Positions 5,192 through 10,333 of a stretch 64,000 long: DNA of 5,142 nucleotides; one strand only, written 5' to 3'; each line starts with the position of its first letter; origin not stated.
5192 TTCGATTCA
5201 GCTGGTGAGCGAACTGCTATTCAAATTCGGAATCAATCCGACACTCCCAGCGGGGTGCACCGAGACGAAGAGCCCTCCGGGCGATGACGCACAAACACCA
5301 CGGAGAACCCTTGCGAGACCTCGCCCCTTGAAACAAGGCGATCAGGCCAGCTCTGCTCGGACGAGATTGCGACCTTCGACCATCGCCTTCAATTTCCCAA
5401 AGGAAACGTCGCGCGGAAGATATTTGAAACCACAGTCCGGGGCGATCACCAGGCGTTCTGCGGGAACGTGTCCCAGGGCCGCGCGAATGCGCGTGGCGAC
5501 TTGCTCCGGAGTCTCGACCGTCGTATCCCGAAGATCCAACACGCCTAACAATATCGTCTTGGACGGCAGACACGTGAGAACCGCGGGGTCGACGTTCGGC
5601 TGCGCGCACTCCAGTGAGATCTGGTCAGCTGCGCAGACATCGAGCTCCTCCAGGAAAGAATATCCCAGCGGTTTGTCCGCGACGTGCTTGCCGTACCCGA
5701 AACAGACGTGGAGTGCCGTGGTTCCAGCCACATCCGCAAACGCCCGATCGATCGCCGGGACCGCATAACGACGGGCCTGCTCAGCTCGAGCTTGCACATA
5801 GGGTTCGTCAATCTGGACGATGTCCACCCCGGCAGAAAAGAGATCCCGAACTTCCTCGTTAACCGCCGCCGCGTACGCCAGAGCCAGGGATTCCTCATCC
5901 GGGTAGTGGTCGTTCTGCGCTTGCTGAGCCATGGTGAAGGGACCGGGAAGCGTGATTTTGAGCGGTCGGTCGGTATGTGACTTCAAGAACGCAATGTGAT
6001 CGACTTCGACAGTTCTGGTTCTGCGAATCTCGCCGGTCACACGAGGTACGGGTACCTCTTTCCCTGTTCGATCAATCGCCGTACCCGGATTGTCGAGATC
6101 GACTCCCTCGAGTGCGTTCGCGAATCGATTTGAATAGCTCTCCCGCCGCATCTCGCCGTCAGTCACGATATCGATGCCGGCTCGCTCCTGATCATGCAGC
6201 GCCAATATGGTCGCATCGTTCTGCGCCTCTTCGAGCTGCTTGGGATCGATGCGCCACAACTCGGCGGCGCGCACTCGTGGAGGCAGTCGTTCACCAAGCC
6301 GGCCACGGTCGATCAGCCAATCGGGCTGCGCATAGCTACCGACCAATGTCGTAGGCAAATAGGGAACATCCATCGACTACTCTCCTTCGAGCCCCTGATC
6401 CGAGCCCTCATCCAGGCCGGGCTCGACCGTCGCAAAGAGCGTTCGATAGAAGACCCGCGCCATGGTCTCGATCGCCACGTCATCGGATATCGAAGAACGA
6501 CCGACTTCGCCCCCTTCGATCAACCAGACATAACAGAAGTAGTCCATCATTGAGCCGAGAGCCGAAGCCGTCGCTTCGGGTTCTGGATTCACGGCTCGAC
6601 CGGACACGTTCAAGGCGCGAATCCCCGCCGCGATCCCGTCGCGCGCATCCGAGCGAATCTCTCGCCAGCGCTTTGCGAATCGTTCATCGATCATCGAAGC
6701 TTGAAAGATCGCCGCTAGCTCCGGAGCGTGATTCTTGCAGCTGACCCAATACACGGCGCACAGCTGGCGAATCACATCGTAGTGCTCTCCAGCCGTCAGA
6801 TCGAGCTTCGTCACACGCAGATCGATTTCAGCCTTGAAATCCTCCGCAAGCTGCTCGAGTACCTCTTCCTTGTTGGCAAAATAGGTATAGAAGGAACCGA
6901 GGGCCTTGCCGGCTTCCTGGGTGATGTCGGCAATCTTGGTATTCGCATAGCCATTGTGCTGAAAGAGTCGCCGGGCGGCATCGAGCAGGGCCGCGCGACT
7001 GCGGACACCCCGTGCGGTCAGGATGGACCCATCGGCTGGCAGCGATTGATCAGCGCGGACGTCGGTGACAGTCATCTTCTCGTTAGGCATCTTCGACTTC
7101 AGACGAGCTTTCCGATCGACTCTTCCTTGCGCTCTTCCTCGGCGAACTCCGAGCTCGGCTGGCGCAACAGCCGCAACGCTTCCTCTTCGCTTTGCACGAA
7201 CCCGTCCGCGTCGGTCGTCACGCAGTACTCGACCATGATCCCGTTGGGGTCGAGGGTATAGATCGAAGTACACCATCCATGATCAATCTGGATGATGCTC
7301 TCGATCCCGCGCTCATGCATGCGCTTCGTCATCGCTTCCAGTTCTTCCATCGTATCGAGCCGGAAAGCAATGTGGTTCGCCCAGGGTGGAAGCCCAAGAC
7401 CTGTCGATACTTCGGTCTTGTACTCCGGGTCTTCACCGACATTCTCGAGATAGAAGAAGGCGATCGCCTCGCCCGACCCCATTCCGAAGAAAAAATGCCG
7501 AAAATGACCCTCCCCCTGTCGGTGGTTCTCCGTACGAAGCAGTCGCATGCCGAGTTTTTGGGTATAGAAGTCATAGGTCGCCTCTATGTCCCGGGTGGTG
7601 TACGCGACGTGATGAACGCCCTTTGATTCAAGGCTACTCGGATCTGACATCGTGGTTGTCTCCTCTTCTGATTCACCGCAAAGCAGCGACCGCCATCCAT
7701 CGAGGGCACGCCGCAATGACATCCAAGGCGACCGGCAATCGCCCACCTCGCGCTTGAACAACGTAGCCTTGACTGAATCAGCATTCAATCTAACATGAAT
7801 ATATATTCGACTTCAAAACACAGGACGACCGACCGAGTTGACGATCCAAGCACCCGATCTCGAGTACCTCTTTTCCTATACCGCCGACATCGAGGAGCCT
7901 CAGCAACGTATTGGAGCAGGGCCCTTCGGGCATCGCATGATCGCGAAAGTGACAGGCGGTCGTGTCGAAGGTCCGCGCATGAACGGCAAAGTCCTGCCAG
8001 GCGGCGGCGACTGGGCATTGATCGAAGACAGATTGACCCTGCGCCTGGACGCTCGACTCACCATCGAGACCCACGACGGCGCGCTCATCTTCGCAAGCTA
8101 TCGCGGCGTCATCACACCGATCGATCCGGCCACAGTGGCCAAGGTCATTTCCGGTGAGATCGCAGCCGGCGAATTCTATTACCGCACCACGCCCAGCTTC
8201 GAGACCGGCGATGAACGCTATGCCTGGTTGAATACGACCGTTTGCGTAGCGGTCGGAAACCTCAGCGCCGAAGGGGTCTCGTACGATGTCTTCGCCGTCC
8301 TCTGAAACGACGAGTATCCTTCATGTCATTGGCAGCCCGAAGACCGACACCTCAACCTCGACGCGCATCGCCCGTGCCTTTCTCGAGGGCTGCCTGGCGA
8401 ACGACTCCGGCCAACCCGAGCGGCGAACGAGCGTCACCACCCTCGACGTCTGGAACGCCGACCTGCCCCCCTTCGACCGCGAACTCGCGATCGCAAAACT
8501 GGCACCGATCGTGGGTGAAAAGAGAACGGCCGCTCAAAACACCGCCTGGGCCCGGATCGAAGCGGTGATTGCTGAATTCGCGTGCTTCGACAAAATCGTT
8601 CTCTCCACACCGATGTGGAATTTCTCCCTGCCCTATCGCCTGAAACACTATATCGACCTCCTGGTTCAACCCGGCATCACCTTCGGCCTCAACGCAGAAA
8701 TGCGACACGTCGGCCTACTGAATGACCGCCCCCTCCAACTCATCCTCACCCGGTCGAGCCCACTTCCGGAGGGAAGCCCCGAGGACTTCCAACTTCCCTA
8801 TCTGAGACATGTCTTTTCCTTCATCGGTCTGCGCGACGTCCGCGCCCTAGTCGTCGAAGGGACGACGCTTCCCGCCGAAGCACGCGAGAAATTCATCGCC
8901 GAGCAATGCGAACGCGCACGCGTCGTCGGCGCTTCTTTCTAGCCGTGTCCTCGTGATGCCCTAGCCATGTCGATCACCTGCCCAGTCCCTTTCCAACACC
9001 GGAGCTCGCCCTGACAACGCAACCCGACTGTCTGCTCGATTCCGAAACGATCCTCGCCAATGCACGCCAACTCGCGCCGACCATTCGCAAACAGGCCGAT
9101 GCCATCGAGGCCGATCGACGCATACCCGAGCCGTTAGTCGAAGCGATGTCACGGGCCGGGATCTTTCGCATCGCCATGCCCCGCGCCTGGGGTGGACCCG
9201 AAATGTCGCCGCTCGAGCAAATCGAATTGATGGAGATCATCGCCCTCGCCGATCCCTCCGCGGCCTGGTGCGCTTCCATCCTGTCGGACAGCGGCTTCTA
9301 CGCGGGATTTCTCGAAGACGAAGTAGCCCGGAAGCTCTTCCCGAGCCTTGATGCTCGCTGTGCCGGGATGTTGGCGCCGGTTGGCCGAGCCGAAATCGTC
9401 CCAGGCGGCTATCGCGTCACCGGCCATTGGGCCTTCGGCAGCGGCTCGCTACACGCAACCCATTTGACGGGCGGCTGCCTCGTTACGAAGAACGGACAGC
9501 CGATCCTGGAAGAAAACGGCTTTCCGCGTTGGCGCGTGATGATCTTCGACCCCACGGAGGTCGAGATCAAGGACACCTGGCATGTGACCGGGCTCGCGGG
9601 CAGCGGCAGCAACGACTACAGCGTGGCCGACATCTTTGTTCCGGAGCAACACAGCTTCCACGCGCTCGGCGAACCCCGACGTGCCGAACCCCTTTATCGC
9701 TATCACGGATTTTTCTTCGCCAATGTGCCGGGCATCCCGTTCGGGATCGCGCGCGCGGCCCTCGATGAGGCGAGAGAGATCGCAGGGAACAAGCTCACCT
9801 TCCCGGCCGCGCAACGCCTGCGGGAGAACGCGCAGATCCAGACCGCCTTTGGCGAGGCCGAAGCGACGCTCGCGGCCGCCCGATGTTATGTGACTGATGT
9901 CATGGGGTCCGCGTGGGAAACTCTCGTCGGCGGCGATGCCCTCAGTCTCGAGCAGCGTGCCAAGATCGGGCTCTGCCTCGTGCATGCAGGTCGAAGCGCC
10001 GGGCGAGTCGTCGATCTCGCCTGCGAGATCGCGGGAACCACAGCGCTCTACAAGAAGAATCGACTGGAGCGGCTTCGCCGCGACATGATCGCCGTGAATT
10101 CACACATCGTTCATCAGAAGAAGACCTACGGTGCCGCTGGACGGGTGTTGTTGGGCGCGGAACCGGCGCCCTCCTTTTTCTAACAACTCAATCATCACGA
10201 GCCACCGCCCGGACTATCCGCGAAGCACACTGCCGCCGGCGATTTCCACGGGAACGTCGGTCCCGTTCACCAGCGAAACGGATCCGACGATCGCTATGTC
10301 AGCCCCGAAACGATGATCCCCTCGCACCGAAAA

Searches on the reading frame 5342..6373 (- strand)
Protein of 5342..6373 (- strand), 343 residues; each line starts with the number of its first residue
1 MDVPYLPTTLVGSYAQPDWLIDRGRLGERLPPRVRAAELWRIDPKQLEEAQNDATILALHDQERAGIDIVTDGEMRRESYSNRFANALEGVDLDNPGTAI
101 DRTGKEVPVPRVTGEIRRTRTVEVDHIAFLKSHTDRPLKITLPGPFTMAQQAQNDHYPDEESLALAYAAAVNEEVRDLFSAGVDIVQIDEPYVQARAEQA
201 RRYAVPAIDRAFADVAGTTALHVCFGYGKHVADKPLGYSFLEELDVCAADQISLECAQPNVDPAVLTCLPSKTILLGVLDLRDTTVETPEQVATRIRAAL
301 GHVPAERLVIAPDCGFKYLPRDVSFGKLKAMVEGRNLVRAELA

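Call 45: search_protein_families(library=pfam, proteins=[window:5342-6373:-], max_evalue=0.001)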
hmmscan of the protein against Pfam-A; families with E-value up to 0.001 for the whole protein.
window:5342-6373:- (343 aa): 2 families
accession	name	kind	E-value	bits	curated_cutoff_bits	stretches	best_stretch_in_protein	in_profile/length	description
PF01717.24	Meth_synt_2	-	9.8e-35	120.8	21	1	6-333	1-320/324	Cobalamin-independent synthase, Catalytic domain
PF08267.18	Meth_synt_1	-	0.00036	20.6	27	0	137-283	149-292/313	Cobalamin-independent synthase, N-terminal domain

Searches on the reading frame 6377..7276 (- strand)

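Call 45: search_protein_families(library=pfam, proteins=[window:6377-7276:-], max_evalue=0.001)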
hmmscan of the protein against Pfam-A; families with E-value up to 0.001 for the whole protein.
window:6377-7276:- (299 aa): 1 family
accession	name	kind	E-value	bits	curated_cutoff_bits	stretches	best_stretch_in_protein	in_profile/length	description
PF00440.29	TetR_N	-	2.7e-14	53.1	24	1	97-142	1-46/47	Bacterial regulatory proteins, tetR family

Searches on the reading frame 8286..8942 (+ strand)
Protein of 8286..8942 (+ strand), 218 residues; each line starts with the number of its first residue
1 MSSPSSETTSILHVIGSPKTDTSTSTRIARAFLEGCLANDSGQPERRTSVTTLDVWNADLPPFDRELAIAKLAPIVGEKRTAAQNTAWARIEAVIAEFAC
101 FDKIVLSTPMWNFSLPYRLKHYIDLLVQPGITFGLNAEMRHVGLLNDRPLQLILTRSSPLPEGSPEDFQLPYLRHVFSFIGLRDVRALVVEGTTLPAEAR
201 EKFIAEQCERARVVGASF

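Call 45: search_protein_families(library=pfam, proteins=[window:8286-8942:+], max_evalue=0.001)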
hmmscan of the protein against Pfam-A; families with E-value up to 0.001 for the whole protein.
window:8286-8942:+ (218 aa): 2 families
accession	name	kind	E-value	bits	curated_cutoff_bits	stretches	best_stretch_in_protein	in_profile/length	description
PF02525.22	Flavodoxin_2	-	3.3e-38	131.8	27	1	10-211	2-194/198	Flavodoxin-like fold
PF03358.20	FMN_red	-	2.7e-05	24.2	24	1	10-128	2-98/152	NADPH-dependent FMN reductase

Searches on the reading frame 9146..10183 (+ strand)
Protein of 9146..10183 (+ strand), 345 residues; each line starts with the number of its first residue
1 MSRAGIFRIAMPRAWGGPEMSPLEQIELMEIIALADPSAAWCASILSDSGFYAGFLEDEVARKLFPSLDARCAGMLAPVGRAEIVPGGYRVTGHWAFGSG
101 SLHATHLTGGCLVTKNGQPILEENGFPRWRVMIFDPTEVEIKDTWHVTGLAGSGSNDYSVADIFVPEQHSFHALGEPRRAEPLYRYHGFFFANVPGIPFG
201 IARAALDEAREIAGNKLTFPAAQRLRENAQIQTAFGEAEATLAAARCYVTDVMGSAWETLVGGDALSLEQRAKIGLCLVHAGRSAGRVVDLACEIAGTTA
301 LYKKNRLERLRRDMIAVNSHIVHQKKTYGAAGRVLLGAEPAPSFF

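Call 45: search_protein_families(library=pfam, proteins=[window:9146-10183:+], max_evalue=0.001)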
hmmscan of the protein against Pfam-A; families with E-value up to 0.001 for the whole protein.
window:9146-10183:+ (345 aa): 3 families
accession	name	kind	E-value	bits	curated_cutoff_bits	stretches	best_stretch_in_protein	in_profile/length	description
PF08028.16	Acyl-CoA_dh_2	-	2.2e-20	73.7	22.7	1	200-324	9-133/134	Acyl-CoA dehydrogenase, C-terminal domain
PF00441.29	Acyl-CoA_dh_1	-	4.1e-07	30.7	22.4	1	199-314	23-128/150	Acyl-CoA dehydrogenase, C-terminal domain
PF02771.21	Acyl-CoA_dh_N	-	0.00057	20.7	22.9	0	1-50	40-89/113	Acyl-CoA dehydrogenase, N-terminal domain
